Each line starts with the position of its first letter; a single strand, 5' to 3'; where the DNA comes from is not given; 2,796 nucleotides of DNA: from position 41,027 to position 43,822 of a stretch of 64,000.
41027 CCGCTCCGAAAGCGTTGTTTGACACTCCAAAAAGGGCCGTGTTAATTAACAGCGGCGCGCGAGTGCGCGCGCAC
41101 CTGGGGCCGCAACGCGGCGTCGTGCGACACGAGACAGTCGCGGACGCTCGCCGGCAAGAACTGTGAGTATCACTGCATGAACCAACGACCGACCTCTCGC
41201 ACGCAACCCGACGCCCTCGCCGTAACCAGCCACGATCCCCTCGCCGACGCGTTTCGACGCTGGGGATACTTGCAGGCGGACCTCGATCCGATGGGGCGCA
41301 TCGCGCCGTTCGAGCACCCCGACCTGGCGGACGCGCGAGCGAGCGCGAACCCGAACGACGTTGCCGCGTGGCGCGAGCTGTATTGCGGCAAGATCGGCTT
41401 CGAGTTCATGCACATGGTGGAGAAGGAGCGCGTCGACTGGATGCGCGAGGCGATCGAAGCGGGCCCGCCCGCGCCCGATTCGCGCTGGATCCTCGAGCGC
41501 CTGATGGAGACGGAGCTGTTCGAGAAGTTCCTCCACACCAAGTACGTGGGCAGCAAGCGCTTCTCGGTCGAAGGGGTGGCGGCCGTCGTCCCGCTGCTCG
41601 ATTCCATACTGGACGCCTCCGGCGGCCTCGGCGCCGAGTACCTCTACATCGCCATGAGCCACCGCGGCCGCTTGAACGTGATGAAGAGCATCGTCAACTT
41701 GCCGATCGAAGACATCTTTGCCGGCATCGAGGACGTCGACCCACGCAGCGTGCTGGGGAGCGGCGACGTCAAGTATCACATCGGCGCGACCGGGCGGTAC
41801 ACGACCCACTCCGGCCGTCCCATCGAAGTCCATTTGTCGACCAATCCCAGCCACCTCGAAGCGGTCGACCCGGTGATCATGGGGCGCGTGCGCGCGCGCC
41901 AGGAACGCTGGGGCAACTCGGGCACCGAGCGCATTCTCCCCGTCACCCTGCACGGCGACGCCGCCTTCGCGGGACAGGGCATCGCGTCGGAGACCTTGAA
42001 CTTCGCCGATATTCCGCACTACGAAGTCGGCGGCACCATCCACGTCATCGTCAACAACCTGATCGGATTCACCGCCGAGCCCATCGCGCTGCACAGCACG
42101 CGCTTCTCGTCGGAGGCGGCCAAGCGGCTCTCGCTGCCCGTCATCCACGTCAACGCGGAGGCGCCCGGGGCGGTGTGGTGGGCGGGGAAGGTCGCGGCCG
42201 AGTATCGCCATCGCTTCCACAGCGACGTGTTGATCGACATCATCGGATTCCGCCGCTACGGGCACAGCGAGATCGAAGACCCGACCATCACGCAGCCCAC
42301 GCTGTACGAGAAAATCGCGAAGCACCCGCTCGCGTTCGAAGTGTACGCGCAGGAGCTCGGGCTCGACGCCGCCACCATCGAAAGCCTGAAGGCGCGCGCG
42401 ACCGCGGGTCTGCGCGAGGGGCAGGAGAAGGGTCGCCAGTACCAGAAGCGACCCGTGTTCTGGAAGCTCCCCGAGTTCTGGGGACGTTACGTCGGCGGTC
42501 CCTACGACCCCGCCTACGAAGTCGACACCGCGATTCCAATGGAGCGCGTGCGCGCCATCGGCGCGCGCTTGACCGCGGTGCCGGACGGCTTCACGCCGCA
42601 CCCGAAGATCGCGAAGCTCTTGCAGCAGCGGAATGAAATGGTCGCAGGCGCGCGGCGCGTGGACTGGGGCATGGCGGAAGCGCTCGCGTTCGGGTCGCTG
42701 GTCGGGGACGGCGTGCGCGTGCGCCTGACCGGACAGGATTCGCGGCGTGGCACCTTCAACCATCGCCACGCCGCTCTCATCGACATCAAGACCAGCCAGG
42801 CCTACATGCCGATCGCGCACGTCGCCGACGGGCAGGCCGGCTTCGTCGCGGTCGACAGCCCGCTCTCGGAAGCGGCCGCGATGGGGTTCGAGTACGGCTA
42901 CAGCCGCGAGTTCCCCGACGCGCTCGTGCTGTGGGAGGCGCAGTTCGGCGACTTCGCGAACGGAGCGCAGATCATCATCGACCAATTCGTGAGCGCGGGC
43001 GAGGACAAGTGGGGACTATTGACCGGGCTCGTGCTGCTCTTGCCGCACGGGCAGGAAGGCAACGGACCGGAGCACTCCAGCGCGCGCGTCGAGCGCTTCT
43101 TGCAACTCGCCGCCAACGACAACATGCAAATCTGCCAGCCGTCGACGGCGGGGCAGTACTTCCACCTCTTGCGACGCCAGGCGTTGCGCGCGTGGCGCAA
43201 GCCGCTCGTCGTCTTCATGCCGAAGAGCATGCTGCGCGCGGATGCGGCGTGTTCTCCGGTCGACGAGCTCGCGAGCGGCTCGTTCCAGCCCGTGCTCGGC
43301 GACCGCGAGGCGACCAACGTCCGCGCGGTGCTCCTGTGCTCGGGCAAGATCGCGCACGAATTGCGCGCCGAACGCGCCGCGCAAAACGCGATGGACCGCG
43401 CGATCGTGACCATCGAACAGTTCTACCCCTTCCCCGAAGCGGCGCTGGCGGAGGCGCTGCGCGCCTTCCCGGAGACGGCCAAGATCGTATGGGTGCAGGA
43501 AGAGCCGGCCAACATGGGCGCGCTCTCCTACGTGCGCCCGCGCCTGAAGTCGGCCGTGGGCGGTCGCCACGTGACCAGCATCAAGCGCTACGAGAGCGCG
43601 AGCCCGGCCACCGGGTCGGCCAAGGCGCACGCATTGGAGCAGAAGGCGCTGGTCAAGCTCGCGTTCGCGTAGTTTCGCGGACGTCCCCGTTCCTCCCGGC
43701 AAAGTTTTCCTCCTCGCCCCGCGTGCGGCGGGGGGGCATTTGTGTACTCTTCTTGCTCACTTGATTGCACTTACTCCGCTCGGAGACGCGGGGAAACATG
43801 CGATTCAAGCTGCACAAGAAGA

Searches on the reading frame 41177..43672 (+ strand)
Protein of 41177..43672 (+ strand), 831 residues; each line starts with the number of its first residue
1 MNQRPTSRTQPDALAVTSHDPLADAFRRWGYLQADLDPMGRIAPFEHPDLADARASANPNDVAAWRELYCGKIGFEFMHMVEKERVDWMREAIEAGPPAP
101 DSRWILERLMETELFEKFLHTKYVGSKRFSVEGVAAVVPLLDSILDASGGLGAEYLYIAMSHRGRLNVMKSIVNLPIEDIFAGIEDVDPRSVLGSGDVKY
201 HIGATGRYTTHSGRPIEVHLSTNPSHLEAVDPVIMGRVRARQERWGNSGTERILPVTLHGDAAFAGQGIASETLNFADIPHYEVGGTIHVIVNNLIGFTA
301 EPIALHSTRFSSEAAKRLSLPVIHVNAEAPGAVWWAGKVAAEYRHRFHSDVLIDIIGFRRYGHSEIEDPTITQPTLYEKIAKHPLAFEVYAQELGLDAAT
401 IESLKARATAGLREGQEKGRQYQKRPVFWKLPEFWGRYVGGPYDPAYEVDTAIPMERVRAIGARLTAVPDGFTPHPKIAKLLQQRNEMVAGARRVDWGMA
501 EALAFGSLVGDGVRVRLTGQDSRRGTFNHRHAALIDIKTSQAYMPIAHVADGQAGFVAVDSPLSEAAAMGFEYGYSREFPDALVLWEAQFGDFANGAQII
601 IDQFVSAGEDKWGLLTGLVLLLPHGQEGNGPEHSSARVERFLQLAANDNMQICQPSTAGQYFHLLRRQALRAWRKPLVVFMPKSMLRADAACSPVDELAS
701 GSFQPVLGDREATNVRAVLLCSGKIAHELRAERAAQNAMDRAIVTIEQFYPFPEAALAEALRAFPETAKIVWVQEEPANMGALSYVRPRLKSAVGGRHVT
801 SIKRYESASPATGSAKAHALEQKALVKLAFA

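Call 39: search_protein_families(library=ncbifam, proteins=[window:41177-43672:+], max_evalue=0.00001)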
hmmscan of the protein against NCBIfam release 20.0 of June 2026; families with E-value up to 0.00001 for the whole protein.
window:41177-43672:+ (831 aa): 3 families
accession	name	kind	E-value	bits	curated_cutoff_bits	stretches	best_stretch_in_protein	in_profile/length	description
NF006914.0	PRK09404.1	equivalog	8e-303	1007.2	764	1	60-830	144-916/919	2-oxoglutarate dehydrogenase E1 component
NF008907.0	PRK12270.1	equivalog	3e-290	966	878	1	64-831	467-1240/1241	multifunctional oxoglutarate decarboxylase/oxoglutarate dehydrogenase thiamine pyrophosphate-binding subunit/dihydrolipoyllysine-residue suc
TIGR00239.1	2oxo_dh_E1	equivalog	4e-265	882.1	770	1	34-829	122-930/931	2-oxoglutarate dehydrogenase E1 component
